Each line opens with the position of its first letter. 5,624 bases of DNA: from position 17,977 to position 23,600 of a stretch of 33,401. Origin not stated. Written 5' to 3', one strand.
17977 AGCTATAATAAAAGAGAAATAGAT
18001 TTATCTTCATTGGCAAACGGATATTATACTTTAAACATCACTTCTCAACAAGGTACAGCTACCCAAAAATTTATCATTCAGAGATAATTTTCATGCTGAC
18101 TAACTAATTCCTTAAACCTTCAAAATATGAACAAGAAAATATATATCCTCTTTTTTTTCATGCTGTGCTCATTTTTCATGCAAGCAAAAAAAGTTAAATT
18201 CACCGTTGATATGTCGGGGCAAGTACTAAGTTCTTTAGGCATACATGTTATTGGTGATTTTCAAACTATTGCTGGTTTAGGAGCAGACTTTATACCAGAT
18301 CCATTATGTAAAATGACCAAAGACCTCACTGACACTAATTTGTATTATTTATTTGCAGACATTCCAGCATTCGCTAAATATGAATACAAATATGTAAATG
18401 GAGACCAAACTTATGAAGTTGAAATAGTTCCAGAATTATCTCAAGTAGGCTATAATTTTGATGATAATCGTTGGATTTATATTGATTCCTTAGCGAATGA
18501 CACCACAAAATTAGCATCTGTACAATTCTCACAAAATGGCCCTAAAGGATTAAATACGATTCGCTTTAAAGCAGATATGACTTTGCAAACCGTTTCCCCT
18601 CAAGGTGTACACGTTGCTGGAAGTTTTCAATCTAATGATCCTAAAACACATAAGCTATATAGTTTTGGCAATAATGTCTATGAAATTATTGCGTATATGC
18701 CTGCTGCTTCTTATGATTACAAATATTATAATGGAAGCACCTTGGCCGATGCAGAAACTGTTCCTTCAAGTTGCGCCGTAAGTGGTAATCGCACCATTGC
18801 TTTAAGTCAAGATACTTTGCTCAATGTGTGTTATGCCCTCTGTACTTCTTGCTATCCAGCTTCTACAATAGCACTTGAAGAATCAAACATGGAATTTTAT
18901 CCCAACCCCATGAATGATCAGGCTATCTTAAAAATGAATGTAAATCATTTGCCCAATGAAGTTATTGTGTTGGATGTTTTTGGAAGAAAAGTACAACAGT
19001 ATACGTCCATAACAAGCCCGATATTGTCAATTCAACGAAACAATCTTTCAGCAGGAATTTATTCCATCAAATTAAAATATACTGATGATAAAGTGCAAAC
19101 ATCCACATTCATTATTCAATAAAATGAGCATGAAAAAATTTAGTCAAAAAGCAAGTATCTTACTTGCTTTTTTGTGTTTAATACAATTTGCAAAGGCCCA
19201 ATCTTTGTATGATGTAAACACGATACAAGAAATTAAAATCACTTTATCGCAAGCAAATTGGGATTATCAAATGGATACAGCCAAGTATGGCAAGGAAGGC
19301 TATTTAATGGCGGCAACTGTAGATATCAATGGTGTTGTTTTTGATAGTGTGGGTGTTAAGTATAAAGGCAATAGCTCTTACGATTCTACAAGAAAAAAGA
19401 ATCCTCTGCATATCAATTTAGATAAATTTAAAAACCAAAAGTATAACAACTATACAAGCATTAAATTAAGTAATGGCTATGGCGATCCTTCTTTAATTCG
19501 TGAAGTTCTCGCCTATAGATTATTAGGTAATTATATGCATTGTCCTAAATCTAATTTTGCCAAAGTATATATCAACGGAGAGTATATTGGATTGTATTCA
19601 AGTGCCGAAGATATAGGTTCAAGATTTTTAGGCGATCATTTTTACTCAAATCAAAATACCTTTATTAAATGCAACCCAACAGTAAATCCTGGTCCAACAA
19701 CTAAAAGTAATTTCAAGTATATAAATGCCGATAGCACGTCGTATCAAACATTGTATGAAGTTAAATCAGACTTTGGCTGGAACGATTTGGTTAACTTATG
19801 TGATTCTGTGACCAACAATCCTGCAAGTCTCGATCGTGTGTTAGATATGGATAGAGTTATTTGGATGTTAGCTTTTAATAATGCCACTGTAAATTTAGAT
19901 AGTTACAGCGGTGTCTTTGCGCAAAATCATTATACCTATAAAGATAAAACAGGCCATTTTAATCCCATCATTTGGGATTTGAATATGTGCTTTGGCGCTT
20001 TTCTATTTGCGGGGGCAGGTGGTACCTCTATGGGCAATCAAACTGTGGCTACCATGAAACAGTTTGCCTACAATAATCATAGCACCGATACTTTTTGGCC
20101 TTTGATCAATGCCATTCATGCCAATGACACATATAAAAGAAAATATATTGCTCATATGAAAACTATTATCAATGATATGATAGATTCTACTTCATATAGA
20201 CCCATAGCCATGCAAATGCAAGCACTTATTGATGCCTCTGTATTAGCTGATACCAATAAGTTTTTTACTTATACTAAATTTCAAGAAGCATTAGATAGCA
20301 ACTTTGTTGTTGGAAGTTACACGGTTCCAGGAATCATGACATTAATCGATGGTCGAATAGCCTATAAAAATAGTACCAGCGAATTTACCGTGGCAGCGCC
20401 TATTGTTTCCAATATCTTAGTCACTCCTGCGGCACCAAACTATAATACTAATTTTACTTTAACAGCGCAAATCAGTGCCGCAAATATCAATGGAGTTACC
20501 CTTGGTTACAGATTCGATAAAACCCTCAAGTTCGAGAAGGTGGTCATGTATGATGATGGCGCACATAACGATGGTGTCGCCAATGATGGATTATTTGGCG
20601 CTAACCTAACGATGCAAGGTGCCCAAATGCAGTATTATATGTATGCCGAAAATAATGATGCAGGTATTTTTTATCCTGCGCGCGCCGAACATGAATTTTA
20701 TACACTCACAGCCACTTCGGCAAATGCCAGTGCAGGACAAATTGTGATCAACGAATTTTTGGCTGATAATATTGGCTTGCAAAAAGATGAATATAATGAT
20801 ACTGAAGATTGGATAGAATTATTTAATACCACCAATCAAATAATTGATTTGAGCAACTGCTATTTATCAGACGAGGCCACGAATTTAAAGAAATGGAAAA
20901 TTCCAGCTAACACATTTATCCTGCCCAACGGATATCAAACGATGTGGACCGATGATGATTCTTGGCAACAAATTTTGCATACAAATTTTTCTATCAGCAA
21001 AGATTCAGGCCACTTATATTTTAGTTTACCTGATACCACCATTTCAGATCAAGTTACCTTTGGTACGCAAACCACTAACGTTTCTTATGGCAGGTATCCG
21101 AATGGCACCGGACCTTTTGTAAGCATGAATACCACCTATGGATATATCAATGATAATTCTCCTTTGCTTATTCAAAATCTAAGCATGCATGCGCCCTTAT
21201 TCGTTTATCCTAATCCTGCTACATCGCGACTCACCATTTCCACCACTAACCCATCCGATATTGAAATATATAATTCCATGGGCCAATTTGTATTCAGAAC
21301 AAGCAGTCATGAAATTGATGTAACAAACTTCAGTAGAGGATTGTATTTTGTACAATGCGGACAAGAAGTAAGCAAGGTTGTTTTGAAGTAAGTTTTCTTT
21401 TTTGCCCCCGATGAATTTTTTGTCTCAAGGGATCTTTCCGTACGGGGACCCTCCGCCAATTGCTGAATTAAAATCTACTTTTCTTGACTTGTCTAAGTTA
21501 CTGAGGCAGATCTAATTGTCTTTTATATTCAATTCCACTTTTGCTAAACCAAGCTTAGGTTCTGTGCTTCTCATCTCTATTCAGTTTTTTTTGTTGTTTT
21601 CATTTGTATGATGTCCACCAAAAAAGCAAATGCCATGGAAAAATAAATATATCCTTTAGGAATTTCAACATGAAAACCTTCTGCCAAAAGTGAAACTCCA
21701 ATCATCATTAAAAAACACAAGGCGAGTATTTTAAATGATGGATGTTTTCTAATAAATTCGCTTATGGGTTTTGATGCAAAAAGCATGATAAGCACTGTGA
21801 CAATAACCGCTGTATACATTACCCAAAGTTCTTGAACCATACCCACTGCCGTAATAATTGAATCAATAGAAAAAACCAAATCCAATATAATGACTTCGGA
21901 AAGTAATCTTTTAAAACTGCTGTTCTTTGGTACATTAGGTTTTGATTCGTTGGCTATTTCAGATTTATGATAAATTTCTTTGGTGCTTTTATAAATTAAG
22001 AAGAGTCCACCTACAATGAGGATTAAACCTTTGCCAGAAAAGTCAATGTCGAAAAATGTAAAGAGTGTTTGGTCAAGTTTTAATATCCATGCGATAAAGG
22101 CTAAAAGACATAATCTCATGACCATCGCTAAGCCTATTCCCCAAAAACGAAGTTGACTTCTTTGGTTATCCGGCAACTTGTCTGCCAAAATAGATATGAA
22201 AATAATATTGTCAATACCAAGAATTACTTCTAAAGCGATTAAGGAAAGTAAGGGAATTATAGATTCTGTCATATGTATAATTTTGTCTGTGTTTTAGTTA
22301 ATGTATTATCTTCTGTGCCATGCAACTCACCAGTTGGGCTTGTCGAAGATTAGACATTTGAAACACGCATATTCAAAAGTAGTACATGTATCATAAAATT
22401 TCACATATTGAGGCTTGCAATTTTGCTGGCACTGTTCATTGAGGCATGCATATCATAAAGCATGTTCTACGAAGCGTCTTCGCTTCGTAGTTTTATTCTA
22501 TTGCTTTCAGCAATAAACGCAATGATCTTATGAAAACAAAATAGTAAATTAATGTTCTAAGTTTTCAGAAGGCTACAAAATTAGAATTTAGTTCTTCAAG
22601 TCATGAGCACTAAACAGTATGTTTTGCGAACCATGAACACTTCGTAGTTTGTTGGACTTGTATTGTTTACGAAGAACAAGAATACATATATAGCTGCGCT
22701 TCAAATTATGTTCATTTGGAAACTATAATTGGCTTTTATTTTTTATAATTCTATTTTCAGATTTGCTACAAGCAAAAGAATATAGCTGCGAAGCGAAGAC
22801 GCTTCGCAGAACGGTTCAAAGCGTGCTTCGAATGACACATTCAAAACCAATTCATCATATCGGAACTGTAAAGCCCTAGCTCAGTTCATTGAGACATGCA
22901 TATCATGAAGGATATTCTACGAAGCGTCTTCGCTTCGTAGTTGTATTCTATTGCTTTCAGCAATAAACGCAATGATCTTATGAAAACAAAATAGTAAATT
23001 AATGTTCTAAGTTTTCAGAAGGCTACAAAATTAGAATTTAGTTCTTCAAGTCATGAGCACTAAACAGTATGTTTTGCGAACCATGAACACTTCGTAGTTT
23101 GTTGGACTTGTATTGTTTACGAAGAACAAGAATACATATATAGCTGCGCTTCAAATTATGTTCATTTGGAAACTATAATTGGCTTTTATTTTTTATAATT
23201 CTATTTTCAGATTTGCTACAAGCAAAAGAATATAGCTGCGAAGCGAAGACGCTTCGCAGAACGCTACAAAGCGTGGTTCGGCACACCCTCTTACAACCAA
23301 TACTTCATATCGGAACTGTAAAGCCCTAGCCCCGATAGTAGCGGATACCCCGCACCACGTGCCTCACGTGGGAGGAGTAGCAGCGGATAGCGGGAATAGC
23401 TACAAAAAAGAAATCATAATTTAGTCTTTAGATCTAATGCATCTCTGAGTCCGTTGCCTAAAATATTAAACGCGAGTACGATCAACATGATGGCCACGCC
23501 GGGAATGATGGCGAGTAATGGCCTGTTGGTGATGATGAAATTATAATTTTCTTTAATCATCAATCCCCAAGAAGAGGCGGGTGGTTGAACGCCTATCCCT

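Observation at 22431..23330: Two tandem 450-bp units, each carrying a near-identical 349-bp non-coding element bounded by palindromic inverted repeats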

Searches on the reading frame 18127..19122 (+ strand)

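Call 9: search_protein_families(library=pfam, proteins=[window:18127-19122:+])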
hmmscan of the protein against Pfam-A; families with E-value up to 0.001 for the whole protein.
window:18127-19122:+ (331 aa): 2 families
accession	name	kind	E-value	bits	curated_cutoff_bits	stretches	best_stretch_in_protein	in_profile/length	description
PF18962.6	Por_Secre_tail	-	2.1e-08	34.7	27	1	258-330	2-75/75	Secretion system C-terminal sorting domain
PF22058.2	X25_BaPul_like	-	1.8e-05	25.2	27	0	40-93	3-54/87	Pullulanase X25 domain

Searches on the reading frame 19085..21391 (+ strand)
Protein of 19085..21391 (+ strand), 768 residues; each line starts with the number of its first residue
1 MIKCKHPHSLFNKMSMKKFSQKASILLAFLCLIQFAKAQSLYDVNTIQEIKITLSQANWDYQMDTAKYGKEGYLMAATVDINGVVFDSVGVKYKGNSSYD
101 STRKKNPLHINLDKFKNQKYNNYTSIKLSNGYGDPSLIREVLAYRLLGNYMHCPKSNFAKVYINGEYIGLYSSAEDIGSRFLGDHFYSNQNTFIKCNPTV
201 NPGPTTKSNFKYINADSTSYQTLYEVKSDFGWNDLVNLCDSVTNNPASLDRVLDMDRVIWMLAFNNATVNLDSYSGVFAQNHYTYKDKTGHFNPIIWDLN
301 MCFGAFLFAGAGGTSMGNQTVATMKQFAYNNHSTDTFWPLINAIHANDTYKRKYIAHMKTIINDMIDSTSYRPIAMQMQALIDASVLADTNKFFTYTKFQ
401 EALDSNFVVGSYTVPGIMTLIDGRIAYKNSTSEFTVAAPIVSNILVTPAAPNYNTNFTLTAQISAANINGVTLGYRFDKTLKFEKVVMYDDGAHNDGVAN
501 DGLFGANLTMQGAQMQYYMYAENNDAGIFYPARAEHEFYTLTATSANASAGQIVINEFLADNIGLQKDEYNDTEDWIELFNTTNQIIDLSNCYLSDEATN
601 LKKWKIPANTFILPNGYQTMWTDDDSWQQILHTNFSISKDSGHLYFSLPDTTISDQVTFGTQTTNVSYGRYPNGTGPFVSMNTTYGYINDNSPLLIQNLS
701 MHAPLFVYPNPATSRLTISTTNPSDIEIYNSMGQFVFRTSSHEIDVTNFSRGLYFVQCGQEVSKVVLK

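Call 9: search_protein_families(library=pfam, proteins=[window:19085-21391:+])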
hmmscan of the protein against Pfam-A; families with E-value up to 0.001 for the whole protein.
window:19085-21391:+ (768 aa): 3 families
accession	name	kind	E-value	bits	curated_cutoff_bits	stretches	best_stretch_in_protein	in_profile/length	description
PF08757.17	CotH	-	7e-42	144.5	23.8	1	91-402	1-307/322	CotH kinase protein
PF00932.25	LTD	-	1.5e-11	45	34.3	1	548-658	3-106/109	Lamin Tail Domain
PF18962.6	Por_Secre_tail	-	1.9e-11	44.5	27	1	707-765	1-69/75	Secretion system C-terminal sorting domain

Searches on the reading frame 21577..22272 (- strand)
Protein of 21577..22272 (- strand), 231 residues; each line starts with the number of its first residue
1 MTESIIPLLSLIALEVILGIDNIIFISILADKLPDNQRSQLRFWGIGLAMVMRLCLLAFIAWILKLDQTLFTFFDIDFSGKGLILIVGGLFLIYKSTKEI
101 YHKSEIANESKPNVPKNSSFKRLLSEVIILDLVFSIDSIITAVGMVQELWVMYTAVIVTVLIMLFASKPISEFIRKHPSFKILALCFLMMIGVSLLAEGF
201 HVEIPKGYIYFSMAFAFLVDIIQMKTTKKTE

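Call 9: search_protein_families(library=pfam, proteins=[window:21577-22272:-])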
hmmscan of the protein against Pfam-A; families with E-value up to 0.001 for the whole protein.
window:21577-22272:- (231 aa): 2 families
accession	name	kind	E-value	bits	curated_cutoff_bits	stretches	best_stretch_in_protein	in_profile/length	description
PF03741.22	TerC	-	4.3e-49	167.1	27.8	1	10-198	2-177/178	Integral membrane protein TerC family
PF05661.17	DUF808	-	0.00024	20.7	28.4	1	83-161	94-178/302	Protein of unknown function (DUF808)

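Call 28: find_encoding_contigs(protein=window:21577-22272:-, flank=10000, max_places=10)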
Protein window:21577-22272:- (231 aa): no gene with exactly this product is on record in the collection.

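Call 29: find_homologous_proteins(query=window:21577-22272:-, max_evalue=1e-40)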
Query window:21577-22272:- (231 aa): 7991 proteins with E <= 1e-40 among 8000 candidates; the best 120 are listed.
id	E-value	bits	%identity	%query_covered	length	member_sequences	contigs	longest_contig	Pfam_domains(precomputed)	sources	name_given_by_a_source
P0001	3.5e-140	483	100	100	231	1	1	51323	PF03741.23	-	-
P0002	3.8e-132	457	93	100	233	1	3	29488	PF03741.23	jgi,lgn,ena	jgi:predicted tellurium resistance membrane protein TerC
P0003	5.4e-132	456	94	99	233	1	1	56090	PF03741.23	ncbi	ncbi:MAG: TerC family protein [Ferruginibacter sp.]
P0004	2.3e-131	454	93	100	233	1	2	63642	PF03741.23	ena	-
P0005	4.1e-131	453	94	99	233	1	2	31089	PF03741.23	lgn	-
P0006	5.4e-131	453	93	99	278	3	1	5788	PF03741.23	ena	-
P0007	8.7e-131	452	93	100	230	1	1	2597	PF03741.23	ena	-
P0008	1.3e-130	452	93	99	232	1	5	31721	PF03741.23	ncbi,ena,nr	ncbi:MAG: TerC family protein [Saprospiraceae bacterium]|nr:TerC family protein [Saprospiraceae bact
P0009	3.1e-130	451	93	99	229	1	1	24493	PF03741.23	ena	-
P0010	4.1e-130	450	93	99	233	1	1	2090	PF03741.23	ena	-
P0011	4.2e-130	450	92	99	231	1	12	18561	PF03741.23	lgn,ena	-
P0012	5.1e-130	450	93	99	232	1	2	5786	PF03741.23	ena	-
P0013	6.9e-130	449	93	99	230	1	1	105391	PF03741.23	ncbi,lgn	-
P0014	7.4e-130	449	93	99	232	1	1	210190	PF03741.23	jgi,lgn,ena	jgi:predicted tellurium resistance membrane protein TerC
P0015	9.0e-130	449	94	99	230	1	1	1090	PF03741.23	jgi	-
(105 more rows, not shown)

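Call 31: find_encoding_contigs(protein=P0003, flank=6000, max_places=3)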
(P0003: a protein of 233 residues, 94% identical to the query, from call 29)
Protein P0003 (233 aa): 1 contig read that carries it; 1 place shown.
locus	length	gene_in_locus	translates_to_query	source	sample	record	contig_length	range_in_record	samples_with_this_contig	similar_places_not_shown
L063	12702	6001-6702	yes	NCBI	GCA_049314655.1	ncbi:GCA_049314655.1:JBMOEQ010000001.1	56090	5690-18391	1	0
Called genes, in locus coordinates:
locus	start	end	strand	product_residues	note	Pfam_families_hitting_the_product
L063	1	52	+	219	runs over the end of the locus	-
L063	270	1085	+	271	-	PF04542:Sigma70_r2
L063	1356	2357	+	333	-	PF06197:DUF998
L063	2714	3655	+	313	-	PF00248:Aldo_ket_red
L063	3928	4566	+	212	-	-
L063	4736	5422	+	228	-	PF12146:Hydrolase_4, PF00561:Abhydrolase_1, PF12697:Abhydrolase_6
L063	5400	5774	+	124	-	-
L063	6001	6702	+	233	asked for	PF03741:TerC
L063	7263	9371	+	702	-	PF02493:MORN (faint)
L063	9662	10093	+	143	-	PF00903:Glyoxalase, PF06983:3-dmu-9_3-mt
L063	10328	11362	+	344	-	PF00037:Fer4 (faint), PF12837:Fer4_6 (faint), PF13187:Fer4_9 (weak), PF13484:Fer4_16 (faint)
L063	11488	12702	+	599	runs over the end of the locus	PF02837:Glyco_hydro_2_N, PF22666:Glyco_hydro_2_N2, PF00703:Glyco_hydro_2 (weak), PF02836:Glyco_hydro_2_C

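Call 32: find_encoding_contigs(protein=P0004, flank=6000, max_places=3)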
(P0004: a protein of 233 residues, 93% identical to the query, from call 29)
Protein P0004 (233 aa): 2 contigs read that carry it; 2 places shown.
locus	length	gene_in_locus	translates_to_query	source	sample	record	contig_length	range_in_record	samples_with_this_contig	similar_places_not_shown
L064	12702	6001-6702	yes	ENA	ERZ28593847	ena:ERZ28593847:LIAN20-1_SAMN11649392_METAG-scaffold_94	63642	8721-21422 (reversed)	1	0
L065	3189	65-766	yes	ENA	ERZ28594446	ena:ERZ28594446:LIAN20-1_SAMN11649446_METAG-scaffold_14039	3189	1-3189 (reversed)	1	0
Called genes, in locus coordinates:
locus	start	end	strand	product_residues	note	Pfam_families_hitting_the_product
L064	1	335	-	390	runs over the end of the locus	PF14294:DUF4372, PF01609:DDE_Tnp_1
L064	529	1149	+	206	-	-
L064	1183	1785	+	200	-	-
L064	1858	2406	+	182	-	-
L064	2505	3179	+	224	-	-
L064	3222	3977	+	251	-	-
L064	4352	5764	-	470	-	PF01938:TRAM (weak), PF05958:tRNA_U5-meth_tr, PF03602:Cons_hypoth95 (weak), PF05175:MTS (weak), PF13847:Methyltransf_31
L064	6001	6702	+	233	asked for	PF03741:TerC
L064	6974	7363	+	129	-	-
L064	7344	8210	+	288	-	PF12833:HTH_18, PF00165:HTH_AraC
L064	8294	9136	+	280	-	-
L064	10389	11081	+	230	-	PF09601:DUF2459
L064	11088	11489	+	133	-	PF05360:YiaAB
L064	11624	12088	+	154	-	PF00583:Acetyltransf_1, PF13673:Acetyltransf_10, PF13508:Acetyltransf_7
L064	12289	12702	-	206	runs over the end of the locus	-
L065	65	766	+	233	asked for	PF03741:TerC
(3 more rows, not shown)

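Call 33: find_encoding_contigs(protein=P0002, flank=6000, max_places=3)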
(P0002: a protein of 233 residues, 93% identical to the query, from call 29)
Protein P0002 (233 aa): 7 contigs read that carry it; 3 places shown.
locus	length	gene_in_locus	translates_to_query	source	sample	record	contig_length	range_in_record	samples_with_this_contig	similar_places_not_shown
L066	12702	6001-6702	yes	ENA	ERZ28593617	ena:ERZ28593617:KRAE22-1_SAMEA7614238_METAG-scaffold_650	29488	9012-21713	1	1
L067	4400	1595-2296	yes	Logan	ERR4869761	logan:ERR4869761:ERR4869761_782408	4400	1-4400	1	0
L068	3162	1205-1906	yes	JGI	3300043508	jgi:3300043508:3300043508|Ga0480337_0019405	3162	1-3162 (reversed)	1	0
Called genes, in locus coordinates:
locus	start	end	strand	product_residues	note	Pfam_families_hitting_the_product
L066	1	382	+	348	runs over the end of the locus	PF00154:RecA_N, PF06745:ATPase (weak), PF08423:Rad51, PF27531:MT3502_N (weak), PF21096:RecA_C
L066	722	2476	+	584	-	PF07536:HWE_HK (weak), PF07568:HisKA_2, PF02518:HATPase_c, PF13581:HATPase_c_2 (weak)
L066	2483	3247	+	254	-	PF00072:Response_reg, PF04397:LytTR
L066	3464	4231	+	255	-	PF05211:NLBH (weak)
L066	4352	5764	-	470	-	PF01938:TRAM (weak), PF05958:tRNA_U5-meth_tr, PF03602:Cons_hypoth95 (weak), PF05175:MTS (weak), PF13847:Methyltransf_31, PF13649:Methyltransf_25 (faint)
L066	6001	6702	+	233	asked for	PF03741:TerC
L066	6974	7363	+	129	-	-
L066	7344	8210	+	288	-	PF12833:HTH_18, PF00165:HTH_AraC (weak)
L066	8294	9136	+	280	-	-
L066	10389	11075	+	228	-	PF09601:DUF2459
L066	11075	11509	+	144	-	PF00583:Acetyltransf_1, PF13673:Acetyltransf_10, PF13508:Acetyltransf_7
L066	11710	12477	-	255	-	-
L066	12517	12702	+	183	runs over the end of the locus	PF04542:Sigma70_r2, PF08281:Sigma70_r4_2 (weak), PF04545:Sigma70_r4 (weak)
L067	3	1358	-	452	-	?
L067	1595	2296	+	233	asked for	PF03741:TerC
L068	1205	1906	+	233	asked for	PF03741:TerC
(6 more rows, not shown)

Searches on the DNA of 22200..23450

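Call 8: search_rna_families(source=window, start=22200, end=23450, threshold=evalue, max_evalue=10, show_alignments=2)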
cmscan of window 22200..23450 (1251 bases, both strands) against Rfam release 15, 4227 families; matches with E-value up to 10: 6.
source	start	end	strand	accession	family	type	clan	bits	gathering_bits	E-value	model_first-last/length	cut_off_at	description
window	23324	23401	+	RF01705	Flavo-1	Gene; sRNA;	-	49.6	42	2e-09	1-76/76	no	Flavo-1 RNA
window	22453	22524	+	RF02733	ToxT_thermometer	Cis-reg; thermoregulator;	-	20.8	81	1.9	1-71/71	no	ToxT 5' UTR thermometer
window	22673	22752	+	RF01302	snoU36a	Gene; snRNA; snoRNA; CD-box;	CL00051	17.5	45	2.6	1-90/90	no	SnoRNA U36a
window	23123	23202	+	RF01302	snoU36a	Gene; snRNA; snoRNA; CD-box;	CL00051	17.5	45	2.6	1-90/90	no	SnoRNA U36a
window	23182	23260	-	RF01005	MIR530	Gene; miRNA;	-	17.1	85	3.3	54-132/172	no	MIR530 microRNA precursor family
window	22847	22892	-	RF02946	cow-rumen-1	Gene; sRNA;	-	14.9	53.4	3.4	1-61/61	no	cow-rumen-1 RNA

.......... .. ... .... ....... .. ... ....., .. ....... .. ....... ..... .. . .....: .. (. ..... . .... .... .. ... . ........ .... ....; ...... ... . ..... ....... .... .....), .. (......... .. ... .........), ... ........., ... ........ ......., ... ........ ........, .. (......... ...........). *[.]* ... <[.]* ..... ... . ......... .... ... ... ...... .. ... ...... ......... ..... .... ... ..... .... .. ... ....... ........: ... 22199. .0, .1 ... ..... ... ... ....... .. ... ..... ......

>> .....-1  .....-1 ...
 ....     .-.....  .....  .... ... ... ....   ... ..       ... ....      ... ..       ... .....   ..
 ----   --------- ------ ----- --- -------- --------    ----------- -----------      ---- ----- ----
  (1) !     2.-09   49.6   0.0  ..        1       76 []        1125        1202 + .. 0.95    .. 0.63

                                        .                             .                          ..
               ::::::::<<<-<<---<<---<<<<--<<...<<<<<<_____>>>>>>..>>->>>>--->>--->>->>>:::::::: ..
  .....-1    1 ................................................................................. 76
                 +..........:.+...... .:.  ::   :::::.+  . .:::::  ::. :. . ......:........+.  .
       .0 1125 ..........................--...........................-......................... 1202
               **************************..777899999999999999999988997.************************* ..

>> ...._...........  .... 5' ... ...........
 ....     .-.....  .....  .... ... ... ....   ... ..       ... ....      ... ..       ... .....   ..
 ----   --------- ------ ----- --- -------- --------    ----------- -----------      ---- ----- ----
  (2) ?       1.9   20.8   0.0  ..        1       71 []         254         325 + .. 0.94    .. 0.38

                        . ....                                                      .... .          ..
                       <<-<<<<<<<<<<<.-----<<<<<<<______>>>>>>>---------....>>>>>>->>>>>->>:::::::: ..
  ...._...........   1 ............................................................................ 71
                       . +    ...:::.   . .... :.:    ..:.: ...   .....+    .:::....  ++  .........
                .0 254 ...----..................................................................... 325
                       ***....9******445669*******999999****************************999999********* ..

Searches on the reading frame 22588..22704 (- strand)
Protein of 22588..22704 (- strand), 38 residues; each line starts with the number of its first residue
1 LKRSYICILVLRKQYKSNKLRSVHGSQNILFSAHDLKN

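Call 61: find_encoding_contigs(protein=window:22588-22704:-, flank=3000, max_places=10)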
Protein window:22588-22704:- (38 aa): no gene with exactly this product is on record in the collection.
